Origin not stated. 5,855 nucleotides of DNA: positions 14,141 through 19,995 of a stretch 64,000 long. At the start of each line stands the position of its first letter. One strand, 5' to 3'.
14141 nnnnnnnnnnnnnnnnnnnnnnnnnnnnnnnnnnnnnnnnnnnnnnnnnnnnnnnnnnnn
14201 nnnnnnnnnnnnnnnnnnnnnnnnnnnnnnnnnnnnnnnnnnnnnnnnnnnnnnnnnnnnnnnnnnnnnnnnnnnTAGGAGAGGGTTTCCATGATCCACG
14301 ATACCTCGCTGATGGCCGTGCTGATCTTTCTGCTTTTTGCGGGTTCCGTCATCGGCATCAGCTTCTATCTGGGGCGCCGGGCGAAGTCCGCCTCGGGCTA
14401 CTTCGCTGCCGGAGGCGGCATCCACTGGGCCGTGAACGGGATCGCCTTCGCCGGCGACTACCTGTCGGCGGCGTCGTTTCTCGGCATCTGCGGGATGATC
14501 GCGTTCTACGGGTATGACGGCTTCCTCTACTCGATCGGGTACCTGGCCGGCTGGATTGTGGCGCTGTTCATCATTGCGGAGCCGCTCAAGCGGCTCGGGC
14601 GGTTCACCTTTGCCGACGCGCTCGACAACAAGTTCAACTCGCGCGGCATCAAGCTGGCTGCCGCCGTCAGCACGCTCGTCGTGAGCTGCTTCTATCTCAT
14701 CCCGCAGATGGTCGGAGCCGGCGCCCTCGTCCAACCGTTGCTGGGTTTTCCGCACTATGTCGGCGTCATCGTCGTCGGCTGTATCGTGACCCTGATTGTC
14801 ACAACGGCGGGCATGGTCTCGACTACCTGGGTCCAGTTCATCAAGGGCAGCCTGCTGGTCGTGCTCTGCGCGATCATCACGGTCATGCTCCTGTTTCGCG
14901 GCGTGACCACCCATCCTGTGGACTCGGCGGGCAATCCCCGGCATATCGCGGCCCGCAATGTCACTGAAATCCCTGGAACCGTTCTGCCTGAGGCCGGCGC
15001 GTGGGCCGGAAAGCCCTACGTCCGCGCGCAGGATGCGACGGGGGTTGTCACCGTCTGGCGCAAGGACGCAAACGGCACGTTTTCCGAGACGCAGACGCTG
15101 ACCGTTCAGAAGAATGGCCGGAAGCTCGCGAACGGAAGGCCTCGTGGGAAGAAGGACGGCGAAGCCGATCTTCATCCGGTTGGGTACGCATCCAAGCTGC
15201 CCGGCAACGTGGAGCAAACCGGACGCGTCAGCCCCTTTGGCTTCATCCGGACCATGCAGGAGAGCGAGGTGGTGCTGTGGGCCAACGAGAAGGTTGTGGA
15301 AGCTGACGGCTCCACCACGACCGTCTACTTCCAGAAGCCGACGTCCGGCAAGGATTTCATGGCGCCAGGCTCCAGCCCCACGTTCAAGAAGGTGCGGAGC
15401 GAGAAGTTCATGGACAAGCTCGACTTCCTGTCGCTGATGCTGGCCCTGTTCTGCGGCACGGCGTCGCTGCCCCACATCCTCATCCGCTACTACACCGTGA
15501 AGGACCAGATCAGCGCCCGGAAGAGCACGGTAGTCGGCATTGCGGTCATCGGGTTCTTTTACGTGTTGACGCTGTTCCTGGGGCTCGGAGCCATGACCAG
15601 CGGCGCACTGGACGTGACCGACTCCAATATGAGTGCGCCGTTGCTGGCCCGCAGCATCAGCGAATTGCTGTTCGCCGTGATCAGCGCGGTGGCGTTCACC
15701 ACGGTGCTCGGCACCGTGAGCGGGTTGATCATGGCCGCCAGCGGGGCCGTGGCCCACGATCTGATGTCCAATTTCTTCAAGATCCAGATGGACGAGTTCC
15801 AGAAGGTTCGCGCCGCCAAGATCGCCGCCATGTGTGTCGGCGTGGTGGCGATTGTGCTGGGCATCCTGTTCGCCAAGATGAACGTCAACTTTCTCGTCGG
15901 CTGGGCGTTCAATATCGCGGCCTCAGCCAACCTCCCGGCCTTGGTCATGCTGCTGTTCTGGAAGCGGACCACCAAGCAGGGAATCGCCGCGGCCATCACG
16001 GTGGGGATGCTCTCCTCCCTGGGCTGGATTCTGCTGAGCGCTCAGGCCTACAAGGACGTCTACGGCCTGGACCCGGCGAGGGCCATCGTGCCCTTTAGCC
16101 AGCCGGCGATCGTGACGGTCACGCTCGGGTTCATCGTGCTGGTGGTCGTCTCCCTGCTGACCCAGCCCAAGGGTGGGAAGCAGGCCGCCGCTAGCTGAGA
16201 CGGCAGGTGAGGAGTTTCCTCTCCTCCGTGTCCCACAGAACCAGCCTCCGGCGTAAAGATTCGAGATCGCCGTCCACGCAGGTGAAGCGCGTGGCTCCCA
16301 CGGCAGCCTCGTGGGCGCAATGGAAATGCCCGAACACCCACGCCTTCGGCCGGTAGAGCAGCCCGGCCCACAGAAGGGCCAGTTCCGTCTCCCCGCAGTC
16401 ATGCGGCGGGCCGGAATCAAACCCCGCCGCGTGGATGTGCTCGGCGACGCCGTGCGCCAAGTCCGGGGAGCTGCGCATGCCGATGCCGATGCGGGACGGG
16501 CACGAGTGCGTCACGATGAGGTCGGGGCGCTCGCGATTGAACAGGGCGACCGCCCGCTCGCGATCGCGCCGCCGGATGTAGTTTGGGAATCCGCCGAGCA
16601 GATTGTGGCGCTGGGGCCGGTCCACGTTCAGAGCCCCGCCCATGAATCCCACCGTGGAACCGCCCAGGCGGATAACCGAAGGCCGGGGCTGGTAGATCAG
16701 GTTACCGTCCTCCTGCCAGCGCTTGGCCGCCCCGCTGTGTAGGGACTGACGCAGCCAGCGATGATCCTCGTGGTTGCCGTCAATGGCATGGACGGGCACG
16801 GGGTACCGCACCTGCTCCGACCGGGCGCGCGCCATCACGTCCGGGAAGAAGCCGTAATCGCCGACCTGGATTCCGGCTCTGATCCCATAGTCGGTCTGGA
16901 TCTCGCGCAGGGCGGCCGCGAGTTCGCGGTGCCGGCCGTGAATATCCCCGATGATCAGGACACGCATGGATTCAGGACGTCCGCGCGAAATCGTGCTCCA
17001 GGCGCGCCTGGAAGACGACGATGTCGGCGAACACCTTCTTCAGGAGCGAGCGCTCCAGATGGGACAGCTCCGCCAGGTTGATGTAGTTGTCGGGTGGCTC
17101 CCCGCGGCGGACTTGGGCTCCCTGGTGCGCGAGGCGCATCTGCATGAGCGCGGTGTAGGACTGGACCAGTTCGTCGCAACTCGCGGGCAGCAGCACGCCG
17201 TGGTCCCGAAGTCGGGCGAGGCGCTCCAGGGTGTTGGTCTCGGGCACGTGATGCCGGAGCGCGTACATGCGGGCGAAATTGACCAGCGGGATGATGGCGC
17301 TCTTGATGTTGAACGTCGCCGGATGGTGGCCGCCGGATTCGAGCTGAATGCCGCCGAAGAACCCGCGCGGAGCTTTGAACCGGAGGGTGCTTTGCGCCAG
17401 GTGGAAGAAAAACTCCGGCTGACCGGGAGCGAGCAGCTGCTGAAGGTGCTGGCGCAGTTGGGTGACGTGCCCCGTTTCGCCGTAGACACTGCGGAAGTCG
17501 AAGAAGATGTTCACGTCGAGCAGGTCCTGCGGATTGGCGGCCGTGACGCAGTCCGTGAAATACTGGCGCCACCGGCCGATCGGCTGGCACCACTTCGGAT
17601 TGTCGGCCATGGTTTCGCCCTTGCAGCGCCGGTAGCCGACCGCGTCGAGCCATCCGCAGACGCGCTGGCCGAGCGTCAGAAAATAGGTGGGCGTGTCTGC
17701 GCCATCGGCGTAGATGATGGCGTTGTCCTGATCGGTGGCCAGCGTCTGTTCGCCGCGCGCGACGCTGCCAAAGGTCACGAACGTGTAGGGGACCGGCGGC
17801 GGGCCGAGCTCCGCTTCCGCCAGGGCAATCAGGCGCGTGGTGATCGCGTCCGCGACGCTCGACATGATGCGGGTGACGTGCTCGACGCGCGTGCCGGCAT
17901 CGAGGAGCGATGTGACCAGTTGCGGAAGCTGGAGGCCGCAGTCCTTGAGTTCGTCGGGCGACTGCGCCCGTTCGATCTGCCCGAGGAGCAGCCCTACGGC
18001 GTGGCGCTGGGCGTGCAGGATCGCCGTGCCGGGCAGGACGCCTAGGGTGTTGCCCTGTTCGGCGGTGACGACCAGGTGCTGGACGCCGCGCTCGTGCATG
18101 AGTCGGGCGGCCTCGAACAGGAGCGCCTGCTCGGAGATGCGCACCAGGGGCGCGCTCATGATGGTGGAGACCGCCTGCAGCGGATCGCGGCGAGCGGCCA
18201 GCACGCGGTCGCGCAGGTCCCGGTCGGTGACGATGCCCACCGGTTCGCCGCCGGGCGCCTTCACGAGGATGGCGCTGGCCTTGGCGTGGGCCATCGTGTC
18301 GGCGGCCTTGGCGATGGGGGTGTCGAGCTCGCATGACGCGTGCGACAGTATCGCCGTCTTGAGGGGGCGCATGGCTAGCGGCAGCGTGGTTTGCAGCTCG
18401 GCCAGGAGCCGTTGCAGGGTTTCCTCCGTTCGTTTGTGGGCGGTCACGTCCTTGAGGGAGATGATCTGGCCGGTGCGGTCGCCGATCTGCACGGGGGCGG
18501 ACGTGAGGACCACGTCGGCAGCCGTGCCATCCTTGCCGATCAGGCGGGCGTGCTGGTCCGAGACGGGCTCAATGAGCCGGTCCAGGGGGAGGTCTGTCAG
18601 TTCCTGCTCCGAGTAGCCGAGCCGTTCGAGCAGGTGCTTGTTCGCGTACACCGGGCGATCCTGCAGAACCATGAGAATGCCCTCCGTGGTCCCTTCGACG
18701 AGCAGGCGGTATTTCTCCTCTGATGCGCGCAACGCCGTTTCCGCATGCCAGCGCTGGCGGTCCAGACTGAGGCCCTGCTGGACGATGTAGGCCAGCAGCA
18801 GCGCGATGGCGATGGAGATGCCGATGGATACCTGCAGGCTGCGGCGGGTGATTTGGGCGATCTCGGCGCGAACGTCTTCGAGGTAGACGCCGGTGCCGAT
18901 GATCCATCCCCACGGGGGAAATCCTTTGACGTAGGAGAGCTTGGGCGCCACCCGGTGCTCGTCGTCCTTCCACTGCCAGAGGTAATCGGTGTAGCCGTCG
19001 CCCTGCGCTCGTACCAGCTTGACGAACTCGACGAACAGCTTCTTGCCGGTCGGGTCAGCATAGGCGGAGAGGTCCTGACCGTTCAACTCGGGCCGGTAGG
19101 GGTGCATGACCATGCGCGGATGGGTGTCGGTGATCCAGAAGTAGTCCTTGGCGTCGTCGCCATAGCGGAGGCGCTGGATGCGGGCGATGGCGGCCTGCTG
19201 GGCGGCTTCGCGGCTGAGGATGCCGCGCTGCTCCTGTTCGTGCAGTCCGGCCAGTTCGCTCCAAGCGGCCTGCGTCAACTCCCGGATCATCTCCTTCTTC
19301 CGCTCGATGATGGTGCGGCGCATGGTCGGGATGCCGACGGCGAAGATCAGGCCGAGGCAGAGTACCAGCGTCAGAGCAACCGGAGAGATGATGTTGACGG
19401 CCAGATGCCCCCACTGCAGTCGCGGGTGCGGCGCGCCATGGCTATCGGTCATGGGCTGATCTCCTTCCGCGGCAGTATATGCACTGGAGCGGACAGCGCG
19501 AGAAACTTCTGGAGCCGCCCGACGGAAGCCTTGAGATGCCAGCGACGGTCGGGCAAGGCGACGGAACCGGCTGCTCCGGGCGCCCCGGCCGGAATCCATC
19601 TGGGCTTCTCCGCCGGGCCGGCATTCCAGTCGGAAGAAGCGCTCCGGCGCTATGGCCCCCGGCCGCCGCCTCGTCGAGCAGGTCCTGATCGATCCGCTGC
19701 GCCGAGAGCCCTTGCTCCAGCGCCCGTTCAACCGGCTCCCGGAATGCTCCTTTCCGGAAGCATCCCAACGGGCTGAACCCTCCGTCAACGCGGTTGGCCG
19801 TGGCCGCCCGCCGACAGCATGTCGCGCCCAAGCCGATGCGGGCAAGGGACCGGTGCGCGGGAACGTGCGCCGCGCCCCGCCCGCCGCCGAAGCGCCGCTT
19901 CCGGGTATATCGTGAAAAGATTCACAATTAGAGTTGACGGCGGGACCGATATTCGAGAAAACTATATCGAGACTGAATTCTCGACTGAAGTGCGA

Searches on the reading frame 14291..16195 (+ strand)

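Call 8: search_protein_families(library=pfam, proteins=[window:14291-16195:+], max_evalue=0.001)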
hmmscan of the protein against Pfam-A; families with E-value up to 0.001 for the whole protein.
window:14291-16195:+ (635 aa): 1 family
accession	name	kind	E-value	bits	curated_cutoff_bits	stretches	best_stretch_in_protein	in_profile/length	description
PF00474.23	SSF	-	5.8e-71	239.9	22.8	2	37-201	1-166/406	Sodium:solute symporter family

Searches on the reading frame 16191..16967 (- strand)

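Call 8: search_protein_families(library=pfam, proteins=[window:16191-16967:-], max_evalue=0.001)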
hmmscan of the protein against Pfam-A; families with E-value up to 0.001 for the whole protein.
window:16191-16967:- (258 aa): 2 families
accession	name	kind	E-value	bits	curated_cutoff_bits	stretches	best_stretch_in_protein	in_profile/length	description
PF00149.33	Metallophos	-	1.3e-11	45.7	21.5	1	1-217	1-190/191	Calcineurin-like phosphoesterase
PF12850.12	Metallophos_2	-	2.3e-07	31.4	27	1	1-112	1-90/154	Calcineurin-like phosphoesterase superfamily domain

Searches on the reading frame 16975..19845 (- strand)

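Call 9: search_protein_families(library=pfam, proteins=[window:16975-19845:-], max_evalue=0.001)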
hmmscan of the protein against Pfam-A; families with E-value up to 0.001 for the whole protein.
window:16975-19845:- (957 aa): 8 families
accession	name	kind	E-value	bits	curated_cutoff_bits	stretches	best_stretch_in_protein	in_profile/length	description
PF03445.19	DUF294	-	7.2e-46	155.9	21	1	639-773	2-138/138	Putative nucleotidyltransferase DUF294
PF10335.14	DUF294_C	-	1.1e-42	145.7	22.5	1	811-953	2-145/145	Putative nucleotidyltransferase substrate binding domain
PF17200.10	sCache_2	-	2.5e-40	138.4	25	1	180-334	2-154/155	Single Cache domain 2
PF08269.17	dCache_2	-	3.2e-36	125.4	26.5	1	176-338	39-199/298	Cache domain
PF00571.33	CBS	-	2e-14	54.1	24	2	559-612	1-54/57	CBS domain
PF17201.10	Cache_3-Cache_2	-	4.2e-08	33.3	27.7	1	235-333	205-297/299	Cache 3/Cache 2 fusion domain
PF13188.13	PAS_8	-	0.0002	21.6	21.8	1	377-431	1-53/65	PAS domain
PF13426.13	PAS_9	-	0.00039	21.1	27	0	388-442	2-74/103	PAS domain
